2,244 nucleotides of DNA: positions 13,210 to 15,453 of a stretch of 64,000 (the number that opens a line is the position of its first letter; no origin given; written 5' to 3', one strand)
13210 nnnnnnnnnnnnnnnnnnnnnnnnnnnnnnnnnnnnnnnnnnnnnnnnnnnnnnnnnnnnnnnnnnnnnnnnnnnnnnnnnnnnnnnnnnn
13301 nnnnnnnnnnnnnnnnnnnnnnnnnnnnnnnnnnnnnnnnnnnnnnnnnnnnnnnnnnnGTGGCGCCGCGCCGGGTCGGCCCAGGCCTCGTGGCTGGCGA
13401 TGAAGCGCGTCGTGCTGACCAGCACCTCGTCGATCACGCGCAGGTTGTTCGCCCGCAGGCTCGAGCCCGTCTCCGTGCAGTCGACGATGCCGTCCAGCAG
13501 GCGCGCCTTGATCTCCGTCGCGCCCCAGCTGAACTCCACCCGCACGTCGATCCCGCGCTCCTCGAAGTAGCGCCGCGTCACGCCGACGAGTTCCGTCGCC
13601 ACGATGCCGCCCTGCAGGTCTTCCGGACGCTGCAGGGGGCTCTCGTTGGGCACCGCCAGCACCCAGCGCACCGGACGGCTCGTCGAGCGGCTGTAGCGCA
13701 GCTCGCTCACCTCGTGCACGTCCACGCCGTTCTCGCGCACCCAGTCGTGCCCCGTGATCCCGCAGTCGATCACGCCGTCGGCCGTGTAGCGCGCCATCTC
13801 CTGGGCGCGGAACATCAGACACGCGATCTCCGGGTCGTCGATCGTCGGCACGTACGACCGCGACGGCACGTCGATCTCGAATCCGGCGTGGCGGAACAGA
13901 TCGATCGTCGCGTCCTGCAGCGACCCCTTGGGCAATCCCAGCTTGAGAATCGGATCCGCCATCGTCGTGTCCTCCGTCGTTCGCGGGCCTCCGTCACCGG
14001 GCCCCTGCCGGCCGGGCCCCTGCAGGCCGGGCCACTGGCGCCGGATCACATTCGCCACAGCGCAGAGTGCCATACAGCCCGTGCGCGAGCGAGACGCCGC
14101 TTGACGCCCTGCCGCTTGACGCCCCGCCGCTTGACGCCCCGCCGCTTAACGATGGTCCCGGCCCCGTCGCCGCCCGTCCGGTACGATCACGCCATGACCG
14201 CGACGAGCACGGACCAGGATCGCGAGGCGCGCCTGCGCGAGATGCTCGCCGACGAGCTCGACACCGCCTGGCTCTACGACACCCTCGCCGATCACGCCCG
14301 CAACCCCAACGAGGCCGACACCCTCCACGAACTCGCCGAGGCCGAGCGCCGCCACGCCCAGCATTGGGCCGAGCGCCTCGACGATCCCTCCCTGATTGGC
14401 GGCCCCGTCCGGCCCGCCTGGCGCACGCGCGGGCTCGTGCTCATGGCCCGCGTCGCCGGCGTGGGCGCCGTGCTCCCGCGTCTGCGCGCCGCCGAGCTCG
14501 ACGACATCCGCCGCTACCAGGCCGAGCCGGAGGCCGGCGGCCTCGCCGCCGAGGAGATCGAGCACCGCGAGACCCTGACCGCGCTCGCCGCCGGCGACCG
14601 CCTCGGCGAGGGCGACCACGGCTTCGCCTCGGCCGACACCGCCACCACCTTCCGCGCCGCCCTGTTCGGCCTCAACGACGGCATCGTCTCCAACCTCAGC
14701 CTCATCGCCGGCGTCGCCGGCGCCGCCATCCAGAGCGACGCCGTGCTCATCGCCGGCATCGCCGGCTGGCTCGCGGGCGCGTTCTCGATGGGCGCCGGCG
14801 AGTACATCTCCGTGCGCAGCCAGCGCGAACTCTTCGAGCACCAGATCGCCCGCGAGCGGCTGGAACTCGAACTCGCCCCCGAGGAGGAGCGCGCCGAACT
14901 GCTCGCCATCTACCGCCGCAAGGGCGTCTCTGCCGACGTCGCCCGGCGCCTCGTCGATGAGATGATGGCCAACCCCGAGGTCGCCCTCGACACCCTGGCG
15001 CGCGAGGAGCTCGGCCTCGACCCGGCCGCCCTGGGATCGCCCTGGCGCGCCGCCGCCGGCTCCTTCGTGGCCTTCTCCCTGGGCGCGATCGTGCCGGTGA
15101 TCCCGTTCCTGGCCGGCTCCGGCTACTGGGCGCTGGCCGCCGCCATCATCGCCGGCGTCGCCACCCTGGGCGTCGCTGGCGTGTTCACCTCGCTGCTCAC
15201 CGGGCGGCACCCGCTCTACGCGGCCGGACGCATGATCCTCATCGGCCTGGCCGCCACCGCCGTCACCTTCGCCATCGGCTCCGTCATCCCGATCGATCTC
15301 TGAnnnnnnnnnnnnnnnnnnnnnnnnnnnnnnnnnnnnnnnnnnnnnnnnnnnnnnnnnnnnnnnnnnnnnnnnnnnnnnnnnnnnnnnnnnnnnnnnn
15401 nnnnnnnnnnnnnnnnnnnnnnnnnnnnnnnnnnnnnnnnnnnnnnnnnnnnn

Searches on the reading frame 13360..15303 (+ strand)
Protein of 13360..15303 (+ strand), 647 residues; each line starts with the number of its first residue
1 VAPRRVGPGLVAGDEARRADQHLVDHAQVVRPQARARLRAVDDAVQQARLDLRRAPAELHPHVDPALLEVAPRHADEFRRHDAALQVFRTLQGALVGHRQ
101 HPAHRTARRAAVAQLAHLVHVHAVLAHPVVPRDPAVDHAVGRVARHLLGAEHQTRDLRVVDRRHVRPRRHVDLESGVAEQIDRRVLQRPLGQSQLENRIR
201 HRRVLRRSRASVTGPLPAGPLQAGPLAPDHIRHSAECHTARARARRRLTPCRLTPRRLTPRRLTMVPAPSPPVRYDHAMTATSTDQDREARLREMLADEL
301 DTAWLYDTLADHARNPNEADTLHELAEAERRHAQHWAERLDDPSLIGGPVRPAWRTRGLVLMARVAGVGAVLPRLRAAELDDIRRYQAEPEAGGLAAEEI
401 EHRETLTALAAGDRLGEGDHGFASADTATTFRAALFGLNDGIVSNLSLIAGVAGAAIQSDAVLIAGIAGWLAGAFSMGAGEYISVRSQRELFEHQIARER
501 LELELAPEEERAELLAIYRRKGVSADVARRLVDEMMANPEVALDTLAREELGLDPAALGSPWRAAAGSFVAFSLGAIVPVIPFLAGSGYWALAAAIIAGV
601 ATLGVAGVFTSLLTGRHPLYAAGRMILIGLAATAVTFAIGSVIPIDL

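Call 68: search_protein_families(library=pfam, proteins=[window:13360-15303:+], max_evalue=0.001)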
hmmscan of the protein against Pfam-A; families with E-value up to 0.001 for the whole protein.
window:13360-15303:+ (647 aa): 2 families
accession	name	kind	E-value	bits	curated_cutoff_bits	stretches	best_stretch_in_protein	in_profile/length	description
PF01988.24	VIT1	-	9e-65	218.9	28.1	1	431-641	1-214/214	VIT family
PF02915.23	Rubrerythrin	-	0.00069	20.4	22.8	0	297-340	8-53/137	Rubrerythrin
